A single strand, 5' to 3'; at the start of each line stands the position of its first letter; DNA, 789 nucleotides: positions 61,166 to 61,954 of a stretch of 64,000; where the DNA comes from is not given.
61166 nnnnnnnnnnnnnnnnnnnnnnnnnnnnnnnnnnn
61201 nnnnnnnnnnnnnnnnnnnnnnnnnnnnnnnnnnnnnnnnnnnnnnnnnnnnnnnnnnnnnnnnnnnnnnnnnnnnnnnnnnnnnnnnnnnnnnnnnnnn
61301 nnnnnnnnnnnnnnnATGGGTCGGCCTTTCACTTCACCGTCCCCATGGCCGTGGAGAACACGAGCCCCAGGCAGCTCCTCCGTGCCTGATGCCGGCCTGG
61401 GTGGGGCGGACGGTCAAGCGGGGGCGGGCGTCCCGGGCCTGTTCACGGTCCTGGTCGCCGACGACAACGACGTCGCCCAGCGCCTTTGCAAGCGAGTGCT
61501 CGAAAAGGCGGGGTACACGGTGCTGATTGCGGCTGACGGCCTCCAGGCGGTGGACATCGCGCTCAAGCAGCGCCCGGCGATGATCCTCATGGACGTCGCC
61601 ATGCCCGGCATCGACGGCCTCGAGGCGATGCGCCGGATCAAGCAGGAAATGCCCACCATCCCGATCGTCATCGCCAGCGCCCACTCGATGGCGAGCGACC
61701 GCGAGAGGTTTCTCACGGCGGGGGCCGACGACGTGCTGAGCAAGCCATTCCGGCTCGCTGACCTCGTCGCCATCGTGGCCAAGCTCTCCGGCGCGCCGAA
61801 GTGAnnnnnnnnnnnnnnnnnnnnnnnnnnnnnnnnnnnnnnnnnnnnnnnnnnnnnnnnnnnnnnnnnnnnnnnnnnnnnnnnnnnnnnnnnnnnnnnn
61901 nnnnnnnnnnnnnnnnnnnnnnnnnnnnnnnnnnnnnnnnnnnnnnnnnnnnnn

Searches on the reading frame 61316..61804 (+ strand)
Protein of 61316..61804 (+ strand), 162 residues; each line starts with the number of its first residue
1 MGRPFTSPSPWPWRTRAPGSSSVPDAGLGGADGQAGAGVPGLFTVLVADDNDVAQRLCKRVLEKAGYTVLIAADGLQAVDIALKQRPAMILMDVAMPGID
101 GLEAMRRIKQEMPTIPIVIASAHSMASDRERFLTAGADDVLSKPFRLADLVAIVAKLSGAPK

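Call 16: search_protein_families(library=pfam, proteins=[window:61316-61804:+], max_evalue=0.01)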
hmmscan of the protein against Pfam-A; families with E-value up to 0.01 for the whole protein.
window:61316-61804:+ (162 aa): 1 family
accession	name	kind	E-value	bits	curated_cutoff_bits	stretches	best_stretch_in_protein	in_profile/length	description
PF00072.30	Response_reg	-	4.8e-31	107.7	30.2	1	45-154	1-110/111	Response regulator receiver domain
